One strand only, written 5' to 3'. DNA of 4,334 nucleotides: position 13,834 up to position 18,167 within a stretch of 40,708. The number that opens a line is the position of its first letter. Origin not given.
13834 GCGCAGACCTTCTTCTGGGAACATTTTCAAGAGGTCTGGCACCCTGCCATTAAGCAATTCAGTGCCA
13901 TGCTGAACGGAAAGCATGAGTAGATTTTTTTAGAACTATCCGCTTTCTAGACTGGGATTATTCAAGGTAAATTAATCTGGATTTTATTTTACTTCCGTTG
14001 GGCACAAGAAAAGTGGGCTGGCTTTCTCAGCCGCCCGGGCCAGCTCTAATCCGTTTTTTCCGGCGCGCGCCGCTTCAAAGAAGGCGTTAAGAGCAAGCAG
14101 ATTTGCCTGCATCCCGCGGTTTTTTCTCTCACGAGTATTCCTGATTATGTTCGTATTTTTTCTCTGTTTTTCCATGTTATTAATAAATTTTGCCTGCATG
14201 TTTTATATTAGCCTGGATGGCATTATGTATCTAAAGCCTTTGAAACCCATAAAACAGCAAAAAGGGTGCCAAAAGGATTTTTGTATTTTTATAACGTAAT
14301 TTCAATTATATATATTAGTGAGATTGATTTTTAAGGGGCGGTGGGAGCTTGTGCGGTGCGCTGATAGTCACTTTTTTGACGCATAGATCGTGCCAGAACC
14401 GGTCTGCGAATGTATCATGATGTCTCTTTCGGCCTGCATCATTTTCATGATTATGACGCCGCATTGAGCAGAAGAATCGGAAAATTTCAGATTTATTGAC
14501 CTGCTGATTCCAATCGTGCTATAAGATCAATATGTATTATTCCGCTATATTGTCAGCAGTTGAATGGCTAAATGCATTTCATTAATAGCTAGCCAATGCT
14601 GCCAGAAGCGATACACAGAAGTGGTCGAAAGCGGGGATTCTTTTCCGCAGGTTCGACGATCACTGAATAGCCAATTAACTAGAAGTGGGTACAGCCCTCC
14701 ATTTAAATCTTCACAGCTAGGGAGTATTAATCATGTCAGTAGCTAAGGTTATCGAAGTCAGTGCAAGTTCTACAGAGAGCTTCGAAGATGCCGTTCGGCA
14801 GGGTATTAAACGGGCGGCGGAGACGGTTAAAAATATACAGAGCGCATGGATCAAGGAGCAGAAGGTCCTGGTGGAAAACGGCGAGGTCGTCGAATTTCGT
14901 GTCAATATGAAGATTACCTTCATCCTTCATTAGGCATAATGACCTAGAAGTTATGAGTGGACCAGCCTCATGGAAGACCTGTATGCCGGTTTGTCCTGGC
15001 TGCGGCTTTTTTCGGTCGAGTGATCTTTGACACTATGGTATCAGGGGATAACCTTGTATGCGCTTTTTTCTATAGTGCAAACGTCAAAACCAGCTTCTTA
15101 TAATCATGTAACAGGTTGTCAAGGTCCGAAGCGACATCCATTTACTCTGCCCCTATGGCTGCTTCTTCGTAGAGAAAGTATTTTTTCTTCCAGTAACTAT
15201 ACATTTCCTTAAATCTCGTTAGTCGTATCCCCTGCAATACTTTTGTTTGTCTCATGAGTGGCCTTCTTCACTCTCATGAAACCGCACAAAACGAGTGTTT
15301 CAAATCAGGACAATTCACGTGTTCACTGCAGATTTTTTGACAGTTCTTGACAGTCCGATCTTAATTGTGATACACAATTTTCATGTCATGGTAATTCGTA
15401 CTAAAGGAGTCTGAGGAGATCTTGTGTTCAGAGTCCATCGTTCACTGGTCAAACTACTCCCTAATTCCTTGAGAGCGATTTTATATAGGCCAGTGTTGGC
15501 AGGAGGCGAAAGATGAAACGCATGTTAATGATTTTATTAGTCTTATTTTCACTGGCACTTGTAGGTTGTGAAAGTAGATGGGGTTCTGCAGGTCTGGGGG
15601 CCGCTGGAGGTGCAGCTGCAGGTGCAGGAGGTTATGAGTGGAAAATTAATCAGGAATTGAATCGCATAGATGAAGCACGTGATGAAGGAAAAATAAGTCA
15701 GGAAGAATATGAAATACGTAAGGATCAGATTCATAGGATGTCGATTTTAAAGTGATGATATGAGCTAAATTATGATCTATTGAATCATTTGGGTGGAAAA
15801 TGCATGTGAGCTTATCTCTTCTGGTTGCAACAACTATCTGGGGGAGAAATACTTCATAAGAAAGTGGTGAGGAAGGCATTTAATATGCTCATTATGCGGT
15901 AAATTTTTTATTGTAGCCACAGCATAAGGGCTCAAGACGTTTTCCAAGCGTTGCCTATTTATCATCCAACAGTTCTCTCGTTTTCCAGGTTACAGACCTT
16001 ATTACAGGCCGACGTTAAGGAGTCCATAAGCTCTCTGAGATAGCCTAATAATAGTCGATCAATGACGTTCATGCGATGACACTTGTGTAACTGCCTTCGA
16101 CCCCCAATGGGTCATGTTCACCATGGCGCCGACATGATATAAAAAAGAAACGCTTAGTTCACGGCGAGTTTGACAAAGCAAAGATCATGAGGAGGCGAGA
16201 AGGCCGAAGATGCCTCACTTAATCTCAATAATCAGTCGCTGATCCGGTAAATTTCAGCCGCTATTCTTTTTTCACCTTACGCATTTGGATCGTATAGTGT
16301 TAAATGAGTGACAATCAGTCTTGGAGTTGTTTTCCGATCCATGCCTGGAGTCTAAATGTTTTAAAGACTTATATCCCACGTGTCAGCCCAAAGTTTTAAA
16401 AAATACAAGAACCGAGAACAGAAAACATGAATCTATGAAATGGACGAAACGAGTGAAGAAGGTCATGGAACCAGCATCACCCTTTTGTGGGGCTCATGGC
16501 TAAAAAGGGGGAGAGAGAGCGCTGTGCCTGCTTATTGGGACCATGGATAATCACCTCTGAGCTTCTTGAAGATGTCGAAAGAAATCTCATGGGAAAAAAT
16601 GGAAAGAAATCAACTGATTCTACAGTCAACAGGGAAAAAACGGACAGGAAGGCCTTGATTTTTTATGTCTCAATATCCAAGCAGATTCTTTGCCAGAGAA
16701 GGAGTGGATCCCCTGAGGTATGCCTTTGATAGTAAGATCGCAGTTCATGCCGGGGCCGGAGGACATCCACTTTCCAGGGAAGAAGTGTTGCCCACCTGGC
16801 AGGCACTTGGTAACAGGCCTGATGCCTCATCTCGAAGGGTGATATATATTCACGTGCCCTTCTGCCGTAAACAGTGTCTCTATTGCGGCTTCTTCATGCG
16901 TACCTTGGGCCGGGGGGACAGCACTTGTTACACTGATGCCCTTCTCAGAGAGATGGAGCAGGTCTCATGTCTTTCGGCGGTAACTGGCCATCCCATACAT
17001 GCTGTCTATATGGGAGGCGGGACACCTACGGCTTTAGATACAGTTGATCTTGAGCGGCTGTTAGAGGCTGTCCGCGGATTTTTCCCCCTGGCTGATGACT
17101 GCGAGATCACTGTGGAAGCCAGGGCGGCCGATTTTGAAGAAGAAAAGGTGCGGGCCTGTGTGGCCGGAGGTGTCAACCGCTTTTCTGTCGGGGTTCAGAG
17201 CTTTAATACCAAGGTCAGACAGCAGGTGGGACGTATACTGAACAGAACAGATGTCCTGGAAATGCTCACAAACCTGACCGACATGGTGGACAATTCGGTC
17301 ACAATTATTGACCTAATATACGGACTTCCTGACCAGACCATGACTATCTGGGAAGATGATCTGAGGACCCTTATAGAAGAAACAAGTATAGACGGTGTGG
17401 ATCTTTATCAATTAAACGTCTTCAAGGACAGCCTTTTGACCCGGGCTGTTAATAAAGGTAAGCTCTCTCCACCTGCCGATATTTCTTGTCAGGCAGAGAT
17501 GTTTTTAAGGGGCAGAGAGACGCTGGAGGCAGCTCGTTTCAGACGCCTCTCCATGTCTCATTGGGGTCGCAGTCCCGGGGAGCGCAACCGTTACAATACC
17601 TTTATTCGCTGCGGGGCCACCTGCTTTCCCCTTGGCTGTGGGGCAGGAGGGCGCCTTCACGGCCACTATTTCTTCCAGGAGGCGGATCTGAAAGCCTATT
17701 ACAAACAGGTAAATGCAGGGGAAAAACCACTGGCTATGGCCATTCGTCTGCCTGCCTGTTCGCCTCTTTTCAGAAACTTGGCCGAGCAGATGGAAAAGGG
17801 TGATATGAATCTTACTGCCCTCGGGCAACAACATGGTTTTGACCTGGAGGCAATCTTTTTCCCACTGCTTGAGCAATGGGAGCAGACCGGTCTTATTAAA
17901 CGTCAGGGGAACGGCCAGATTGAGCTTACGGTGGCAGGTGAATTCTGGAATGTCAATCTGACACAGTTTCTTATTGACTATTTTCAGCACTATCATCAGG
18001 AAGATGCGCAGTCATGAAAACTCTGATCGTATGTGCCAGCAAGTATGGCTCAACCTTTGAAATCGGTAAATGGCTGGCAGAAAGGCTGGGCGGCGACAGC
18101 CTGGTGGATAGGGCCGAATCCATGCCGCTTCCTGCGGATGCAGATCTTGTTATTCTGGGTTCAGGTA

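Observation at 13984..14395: Exact-consensus sigma54 promoter driving a ~240-nt terminator-bounded transcript that carries a chemoreceptor-tip-like mini-ORF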

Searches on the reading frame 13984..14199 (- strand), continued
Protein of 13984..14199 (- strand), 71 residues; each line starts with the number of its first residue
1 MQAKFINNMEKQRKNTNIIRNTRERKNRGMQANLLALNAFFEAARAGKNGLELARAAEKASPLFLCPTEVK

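Call 76: search_solved_structures(query=window:13987-14175:-, max_evalue=1, show_alignments=3)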
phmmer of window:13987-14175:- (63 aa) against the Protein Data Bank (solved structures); distinct sequences matched with E-value up to 1: 13.
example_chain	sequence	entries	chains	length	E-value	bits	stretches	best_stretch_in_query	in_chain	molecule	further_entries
6s18_A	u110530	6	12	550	0.0014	22.3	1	21-52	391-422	Aromatic acid chemoreceptor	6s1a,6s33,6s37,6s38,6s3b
1qu7_A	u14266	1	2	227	0.0021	21.7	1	22-49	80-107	METHYL-ACCEPTING CHEMOTAXIS PROTEIN I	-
3zx6_A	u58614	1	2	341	0.0044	20.7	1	22-49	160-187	HAMP, METHYL-ACCEPTING CHEMOTAXIS PROTEIN I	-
8c5v_I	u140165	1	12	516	0.011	19.4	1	22-49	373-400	Methyl-accepting chemotaxis protein I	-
6s1k_E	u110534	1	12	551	0.013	19.3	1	22-49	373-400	Methyl-accepting chemotaxis protein I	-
2ch7_B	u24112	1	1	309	0.017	18.9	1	21-51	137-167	METHYL-ACCEPTING CHEMOTAXIS PROTEIN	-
2ch7_A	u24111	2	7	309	0.018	18.8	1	21-51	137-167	METHYL-ACCEPTING CHEMOTAXIS PROTEIN | Methyl-accepting chemotaxis protein 2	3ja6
3ja6_H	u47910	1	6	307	0.02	18.7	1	21-51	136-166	Methyl-accepting chemotaxis protein 2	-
3ur1_C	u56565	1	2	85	0.036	17.9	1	21-49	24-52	Methyl-accepting chemotaxis protein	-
4jpb_B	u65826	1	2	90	0.041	17.7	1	21-48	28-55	Methyl-accepting chemotaxis protein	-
31cj_A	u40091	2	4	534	0.047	17.5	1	21-49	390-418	Aerotaxis receptor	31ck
3g6b_A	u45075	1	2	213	0.11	16.4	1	21-46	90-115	Methyl-accepting chemotaxis protein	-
3g67_A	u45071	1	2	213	0.13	16.2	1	21-46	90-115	Methyl-accepting chemotaxis protein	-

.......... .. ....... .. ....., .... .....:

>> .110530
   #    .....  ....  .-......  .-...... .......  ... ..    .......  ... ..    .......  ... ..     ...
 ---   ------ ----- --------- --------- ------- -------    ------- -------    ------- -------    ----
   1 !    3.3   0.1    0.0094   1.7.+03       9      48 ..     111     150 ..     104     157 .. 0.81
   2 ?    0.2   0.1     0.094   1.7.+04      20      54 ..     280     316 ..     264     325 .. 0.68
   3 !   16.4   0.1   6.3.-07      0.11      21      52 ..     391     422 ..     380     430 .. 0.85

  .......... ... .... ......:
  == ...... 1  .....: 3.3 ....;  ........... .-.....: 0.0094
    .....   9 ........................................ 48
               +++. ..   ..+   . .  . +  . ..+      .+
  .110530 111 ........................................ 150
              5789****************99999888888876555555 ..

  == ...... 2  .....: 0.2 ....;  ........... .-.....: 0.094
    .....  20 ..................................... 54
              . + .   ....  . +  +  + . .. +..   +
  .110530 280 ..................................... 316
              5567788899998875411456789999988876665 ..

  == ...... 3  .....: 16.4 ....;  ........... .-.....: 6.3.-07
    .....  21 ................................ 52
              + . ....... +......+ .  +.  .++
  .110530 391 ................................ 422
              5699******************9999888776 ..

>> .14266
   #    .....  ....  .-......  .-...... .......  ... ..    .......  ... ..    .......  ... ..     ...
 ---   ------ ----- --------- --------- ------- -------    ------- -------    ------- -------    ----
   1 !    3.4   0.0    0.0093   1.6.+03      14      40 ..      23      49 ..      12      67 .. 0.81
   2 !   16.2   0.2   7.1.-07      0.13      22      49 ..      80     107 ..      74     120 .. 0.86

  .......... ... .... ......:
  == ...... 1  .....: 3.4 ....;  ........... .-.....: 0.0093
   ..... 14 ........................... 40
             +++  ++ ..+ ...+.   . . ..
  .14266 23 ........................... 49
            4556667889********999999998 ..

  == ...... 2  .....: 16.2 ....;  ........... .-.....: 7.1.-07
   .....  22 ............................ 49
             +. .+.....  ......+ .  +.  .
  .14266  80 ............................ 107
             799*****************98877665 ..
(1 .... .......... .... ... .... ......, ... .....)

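Call 86: find_related_loci(query=A5, collection=metagenome_contigs, flank=2500)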
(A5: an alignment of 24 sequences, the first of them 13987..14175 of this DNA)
Query A5 (63 aa) in metagenome_contigs; peptide patterns used: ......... (x = any residue, [..] = any of these).
339 stretches matched a pattern; 27 encode a relative of the query (tblastn E <= 1e-3); 27 distinct loci.
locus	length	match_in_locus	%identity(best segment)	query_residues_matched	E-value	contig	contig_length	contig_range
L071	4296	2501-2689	92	1-63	4e-35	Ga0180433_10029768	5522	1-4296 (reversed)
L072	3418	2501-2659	68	1-53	1e-17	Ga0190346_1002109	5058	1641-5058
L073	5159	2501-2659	68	1-53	1e-17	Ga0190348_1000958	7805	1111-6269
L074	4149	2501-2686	45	1-60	3e-9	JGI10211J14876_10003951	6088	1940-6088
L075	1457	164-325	46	10-61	5e-9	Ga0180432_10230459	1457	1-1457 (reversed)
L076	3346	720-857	52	15-60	5e-9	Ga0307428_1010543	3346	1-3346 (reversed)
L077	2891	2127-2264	52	15-60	5e-9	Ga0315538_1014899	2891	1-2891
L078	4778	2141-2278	52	15-60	5e-9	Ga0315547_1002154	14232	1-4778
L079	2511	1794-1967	41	1-55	3e-8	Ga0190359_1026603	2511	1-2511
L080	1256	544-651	61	16-51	7e-8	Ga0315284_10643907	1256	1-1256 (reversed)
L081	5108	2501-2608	61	16-51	7e-8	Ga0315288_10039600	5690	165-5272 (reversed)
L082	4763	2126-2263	50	15-60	1e-7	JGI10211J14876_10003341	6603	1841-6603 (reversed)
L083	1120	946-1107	48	1-51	2e-7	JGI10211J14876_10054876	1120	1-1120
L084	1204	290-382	65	15-45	2e-7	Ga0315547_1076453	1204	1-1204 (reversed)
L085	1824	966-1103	46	15-60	3e-7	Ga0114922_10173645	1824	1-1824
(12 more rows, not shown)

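Call 89: search_protein_families(library=padloc, proteins=[window:13987-14175:-, P0022, P0021], max_evalue=0.01)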
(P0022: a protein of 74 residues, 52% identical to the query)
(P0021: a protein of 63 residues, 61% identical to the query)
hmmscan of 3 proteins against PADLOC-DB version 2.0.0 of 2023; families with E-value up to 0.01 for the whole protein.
window:13987-14175:- (63 aa): 0 families

P0022 (74 aa): 0 families

P0021 (63 aa): 0 families

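Call 90: search_protein_families(library=phrogs, proteins=[window:13987-14175:-, P0022, P0021], max_evalue=0.01)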
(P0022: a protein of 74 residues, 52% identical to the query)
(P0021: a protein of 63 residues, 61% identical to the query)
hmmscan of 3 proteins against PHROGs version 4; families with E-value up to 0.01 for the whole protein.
window:13987-14175:- (63 aa): 1 family
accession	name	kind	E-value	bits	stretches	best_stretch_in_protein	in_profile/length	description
phrog_8572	-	unknown function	0.0011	19.1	1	23-42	385-404/533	-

P0022 (74 aa): 1 family
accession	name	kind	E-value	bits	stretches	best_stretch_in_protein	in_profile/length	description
phrog_8572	-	unknown function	3.5e-12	47.1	1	23-62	382-421/533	-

P0021 (63 aa): 1 family
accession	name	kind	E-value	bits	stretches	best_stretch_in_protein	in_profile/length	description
phrog_8572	-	unknown function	0.00012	22.2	1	23-49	384-410/533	-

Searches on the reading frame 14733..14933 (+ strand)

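Call 8: search_protein_families(library=pfam, proteins=[window:14733-14933:+], max_evalue=1)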
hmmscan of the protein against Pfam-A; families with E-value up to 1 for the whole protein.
window:14733-14933:+ (66 aa): 3 families
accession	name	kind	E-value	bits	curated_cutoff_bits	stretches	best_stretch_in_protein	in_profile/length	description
PF07311.17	Dodecin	-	2.7e-24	85.7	22.5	1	3-65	1-63/64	Dodecin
PF10197.14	Cir_N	-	0.12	13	22.6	1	31-48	6-23/37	N-terminal domain of CBF1 interacting co-repressor CIR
PF07268.16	EppA_BapA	-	0.15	12.4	29.1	1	29-62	44-77/138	Exported protein precursor (EppA/BapA)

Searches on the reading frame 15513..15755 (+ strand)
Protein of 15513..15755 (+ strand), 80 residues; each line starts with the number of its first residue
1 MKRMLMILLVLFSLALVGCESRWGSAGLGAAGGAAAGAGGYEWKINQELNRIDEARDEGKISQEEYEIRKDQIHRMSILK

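Call 8: search_protein_families(library=pfam, proteins=[window:15513-15755:+], max_evalue=1)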
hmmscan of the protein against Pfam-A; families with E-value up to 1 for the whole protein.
window:15513-15755:+ (80 aa): 6 families
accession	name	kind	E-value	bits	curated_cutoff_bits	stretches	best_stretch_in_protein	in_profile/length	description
PF09851.14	SHOCT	-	6.8e-05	22.9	27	1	48-73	2-27/28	Short C-terminal domain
PF05120.17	GvpG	-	0.00011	22.7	30.6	1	44-73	32-61/67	Gas vesicle protein G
PF19964.5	EAD11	-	0.006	17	26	1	45-74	40-69/80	Effector-associated domain 11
PF20315.3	DUF6611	-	0.012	16.1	27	1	44-75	130-161/168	Family of unknown function (DUF6611)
PF12092.13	DUF3568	-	0.015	15.8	23.2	1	5-72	4-69/124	Protein of unknown function (DUF3568)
PF08044.16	DUF1707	-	0.057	13.9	27.6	1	49-73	12-36/53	DUF1707 SHOCT-like domain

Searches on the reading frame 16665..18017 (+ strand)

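Call 8: search_protein_families(library=pfam, proteins=[window:16665-18017:+], max_evalue=1)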
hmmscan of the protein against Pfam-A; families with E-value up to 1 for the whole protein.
window:16665-18017:+ (450 aa): 1 family
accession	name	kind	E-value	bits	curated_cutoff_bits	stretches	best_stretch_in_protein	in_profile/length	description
PF04055.27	Radical_SAM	-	6e-18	66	29.5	1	61-228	1-158/166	Radical SAM superfamily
